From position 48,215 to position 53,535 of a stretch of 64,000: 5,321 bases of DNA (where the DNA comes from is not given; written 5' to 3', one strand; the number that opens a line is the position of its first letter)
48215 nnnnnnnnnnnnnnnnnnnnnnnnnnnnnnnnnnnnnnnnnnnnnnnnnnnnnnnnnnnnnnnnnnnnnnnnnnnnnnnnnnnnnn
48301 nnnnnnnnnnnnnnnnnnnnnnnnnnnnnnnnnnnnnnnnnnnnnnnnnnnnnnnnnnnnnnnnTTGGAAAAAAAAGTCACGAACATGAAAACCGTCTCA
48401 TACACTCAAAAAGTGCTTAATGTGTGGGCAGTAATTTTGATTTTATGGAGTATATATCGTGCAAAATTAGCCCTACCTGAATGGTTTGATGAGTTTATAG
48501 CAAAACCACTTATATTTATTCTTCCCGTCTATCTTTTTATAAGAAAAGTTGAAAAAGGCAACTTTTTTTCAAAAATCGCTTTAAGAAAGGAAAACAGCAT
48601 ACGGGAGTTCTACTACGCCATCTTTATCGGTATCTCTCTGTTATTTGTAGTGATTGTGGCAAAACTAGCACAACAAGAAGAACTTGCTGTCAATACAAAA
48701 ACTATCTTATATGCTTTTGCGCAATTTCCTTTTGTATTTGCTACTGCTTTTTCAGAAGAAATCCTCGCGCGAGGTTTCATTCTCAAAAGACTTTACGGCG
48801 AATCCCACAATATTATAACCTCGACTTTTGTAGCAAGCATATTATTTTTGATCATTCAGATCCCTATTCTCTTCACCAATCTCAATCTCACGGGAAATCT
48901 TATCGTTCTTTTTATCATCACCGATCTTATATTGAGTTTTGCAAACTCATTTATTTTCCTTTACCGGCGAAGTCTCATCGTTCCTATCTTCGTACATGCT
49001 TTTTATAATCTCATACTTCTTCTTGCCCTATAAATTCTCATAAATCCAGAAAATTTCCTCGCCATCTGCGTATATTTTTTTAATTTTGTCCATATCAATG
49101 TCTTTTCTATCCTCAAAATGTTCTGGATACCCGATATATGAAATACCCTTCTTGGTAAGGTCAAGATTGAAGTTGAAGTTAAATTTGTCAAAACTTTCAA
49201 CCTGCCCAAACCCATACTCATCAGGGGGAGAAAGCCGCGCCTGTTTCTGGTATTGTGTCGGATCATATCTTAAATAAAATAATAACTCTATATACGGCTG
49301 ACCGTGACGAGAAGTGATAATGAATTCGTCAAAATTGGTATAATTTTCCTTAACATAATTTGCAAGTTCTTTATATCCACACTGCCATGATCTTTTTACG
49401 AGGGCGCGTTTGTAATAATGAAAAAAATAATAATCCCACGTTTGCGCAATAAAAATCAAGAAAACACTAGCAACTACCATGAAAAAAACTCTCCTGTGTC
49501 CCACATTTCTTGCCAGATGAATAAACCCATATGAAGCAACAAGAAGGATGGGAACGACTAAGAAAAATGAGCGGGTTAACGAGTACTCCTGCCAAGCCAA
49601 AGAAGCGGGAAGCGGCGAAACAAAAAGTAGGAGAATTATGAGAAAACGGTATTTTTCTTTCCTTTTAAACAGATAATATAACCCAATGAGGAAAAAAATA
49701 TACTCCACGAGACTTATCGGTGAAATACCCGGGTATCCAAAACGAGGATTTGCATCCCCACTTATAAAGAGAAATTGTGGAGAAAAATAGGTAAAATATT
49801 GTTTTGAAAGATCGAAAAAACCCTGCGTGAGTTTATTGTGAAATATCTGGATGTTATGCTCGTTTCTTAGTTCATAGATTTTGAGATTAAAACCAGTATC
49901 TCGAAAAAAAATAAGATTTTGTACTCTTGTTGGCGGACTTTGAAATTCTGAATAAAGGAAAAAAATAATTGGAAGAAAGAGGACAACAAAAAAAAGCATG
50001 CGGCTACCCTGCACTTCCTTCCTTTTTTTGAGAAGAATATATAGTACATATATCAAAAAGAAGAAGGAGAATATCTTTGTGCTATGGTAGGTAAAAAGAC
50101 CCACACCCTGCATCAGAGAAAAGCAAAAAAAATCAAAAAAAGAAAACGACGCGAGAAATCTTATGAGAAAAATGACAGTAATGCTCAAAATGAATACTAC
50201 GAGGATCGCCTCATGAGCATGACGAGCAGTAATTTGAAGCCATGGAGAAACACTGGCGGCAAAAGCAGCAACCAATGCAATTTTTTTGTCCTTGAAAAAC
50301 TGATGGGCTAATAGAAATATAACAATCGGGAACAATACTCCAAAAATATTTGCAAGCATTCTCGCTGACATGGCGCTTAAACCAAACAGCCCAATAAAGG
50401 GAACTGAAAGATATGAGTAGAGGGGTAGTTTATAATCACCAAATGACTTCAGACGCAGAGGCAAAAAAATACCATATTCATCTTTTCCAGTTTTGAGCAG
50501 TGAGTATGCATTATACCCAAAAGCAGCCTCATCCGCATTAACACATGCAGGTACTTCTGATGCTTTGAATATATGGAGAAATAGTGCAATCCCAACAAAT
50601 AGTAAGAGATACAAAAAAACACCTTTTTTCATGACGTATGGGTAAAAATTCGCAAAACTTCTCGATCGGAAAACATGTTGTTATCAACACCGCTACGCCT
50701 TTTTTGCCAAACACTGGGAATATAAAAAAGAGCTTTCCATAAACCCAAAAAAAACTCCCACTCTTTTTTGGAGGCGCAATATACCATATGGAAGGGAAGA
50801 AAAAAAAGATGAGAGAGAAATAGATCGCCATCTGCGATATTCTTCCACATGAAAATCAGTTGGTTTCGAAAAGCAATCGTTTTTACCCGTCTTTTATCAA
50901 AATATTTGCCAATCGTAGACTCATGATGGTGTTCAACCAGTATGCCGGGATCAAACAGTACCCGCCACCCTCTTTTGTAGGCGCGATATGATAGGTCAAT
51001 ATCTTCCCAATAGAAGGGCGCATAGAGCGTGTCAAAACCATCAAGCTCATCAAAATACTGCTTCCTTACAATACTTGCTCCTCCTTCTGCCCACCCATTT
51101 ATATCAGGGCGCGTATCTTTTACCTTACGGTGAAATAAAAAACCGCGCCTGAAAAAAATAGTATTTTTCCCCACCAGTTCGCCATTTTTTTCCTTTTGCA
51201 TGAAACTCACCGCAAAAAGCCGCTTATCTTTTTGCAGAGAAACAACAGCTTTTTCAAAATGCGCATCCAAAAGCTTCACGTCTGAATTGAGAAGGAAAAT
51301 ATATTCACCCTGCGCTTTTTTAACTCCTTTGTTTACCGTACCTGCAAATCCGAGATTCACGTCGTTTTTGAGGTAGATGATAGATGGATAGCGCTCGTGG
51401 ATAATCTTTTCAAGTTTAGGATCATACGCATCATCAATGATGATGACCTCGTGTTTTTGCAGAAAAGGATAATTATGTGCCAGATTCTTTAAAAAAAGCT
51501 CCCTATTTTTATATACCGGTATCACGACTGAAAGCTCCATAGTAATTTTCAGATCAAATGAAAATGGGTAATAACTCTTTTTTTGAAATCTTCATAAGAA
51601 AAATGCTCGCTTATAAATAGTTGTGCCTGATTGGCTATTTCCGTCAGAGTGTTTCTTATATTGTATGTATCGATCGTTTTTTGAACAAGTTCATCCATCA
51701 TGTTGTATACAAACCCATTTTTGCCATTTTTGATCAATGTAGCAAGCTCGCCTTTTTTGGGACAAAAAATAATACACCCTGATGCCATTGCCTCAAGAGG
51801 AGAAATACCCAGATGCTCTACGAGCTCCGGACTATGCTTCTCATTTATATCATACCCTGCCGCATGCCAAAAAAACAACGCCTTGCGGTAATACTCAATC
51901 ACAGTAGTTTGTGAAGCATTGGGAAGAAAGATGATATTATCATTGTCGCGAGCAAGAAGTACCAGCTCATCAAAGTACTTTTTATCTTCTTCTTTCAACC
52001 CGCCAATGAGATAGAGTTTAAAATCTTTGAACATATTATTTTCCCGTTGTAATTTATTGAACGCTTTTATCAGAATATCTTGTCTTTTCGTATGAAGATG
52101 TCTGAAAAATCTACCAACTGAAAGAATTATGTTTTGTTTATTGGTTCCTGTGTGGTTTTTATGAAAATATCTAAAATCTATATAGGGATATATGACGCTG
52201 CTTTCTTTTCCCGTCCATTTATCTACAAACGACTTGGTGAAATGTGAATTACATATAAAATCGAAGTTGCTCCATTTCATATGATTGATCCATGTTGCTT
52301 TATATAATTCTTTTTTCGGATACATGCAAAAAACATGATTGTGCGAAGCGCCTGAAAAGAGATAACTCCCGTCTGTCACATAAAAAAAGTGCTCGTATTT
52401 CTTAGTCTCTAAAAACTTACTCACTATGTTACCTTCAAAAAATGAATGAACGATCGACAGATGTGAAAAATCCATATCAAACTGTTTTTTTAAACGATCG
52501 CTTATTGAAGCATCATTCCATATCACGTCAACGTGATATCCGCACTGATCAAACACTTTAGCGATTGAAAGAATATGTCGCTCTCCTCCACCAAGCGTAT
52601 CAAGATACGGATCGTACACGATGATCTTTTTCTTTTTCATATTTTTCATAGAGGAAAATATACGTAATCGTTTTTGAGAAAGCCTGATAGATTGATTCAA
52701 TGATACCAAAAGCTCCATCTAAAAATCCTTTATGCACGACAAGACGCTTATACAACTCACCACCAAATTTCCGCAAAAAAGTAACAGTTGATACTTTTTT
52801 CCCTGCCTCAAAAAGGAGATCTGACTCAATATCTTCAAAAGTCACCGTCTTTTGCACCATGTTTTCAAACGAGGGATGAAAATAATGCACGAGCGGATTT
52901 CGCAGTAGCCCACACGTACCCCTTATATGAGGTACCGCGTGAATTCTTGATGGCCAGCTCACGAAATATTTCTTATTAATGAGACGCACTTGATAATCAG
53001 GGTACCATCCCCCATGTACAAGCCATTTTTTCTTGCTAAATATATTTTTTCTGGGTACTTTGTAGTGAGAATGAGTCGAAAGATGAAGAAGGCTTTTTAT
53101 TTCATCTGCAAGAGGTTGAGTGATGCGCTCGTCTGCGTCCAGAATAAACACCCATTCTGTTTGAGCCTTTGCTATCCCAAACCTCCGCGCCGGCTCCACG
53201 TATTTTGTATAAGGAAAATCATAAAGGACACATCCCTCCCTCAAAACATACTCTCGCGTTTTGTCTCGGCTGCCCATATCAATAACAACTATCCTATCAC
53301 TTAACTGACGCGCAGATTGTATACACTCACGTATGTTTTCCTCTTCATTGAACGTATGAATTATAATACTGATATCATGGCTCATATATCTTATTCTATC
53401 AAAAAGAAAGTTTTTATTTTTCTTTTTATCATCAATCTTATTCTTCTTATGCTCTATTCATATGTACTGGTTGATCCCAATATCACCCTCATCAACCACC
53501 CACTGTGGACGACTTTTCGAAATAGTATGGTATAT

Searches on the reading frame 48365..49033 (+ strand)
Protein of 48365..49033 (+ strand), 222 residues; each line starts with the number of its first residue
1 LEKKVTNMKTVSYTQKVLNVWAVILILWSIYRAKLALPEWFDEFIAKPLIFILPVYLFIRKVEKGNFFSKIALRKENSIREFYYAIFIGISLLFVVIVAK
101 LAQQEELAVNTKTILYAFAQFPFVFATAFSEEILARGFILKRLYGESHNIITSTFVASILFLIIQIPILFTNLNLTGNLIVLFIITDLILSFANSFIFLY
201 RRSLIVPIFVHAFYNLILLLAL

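Call 11: search_protein_families(library=pfam, proteins=[window:48365-49033:+], max_evalue=0.001)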
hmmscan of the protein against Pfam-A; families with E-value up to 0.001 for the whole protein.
window:48365-49033:+ (222 aa): 1 family
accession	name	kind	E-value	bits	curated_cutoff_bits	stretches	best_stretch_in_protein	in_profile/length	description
PF02517.21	Rce1-like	-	6.3e-10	39.6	22.4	1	120-217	8-93/93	Type II CAAX prenyl endopeptidase Rce1-like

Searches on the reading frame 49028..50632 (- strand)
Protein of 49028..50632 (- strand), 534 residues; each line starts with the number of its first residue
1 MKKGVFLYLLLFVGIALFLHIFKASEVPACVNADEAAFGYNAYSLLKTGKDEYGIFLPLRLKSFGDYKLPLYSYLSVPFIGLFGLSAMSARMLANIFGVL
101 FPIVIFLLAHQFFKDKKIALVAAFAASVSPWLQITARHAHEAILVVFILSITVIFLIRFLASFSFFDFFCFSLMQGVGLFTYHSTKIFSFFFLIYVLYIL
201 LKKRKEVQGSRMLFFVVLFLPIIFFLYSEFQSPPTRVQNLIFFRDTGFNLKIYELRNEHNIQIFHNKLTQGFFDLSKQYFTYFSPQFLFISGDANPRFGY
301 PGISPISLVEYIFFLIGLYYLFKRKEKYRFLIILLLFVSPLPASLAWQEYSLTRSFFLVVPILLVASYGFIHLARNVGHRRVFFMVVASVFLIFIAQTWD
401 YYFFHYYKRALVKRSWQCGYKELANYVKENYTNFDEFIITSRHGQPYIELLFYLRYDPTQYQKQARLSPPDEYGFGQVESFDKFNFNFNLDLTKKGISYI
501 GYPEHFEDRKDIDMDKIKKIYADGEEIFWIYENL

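Call 11: search_protein_families(library=pfam, proteins=[window:49028-50632:-], max_evalue=0.001)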
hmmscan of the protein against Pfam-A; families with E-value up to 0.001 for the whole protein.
window:49028-50632:- (534 aa): 1 family
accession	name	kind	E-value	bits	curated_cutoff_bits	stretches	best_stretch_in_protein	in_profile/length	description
PF13231.12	PMT_2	-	6.2e-08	33.5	26.1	1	70-223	4-153/160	Dolichyl-phosphate-mannose-protein mannosyltransferase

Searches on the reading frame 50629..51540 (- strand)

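Call 12: search_protein_families(library=pfam, proteins=[window:50629-51540:-], max_evalue=0.001)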
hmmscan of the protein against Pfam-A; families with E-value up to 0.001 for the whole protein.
window:50629-51540:- (303 aa): 4 families
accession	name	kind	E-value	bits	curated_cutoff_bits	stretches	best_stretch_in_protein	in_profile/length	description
PF00535.33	Glycos_transf_2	-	7.4e-19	68.7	23.3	1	4-166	1-167/168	Glycosyl transferase family 2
PF13641.12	Glyco_tranf_2_3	-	5e-08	33.7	27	1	4-217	4-224/230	Glycosyltransferase like family 2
PF10111.15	Glyco_tranf_2_2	-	3.7e-07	30.3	27.3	1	4-191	1-203/276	Glycosyltransferase like family 2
PF13632.12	Glyco_trans_2_3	-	4.1e-06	27.2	27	1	80-240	1-153/198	Glycosyl transferase family group 2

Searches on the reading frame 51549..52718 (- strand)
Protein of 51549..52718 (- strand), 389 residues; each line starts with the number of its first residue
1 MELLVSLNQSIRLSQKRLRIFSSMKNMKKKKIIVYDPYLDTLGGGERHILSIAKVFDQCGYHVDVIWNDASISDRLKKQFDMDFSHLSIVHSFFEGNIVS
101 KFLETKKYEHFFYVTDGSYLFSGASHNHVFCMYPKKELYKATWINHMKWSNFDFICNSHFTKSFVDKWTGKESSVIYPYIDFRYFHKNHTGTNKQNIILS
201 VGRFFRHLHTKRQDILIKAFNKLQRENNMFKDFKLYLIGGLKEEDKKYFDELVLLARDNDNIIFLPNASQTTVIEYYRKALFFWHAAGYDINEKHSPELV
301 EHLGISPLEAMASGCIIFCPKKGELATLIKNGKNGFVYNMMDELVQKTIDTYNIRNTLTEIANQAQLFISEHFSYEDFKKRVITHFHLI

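Call 12: search_protein_families(library=pfam, proteins=[window:51549-52718:-], max_evalue=0.001)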
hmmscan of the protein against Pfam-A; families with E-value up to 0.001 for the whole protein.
window:51549-52718:- (389 aa): 3 families
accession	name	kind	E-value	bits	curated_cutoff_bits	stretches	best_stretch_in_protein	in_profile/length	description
PF00534.26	Glycos_transf_1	-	3.1e-24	85.9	26.4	1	188-365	8-169/172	Glycosyl transferases group 1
PF13692.12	Glyco_trans_1_4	-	1.9e-14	54.6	27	1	196-350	2-138/142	Glycosyl transferases group 1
PF13524.12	Glyco_trans_1_2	-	5.6e-05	23.6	25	1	234-376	16-136/144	Glycosyl transferase-like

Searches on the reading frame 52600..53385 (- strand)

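Call 12: search_protein_families(library=pfam, proteins=[window:52600-53385:-], max_evalue=0.001)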
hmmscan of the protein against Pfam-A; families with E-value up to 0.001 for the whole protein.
window:52600-53385:- (261 aa): 2 families
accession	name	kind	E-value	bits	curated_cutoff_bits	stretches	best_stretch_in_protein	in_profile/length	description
PF00535.33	Glycos_transf_2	-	2.2e-16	60.7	23.3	1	6-91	1-94/168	Glycosyl transferase family 2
PF13704.12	Glyco_tranf_2_4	-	7.8e-06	26.7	27.5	1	13-96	2-94/98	Glycosyl transferase family 2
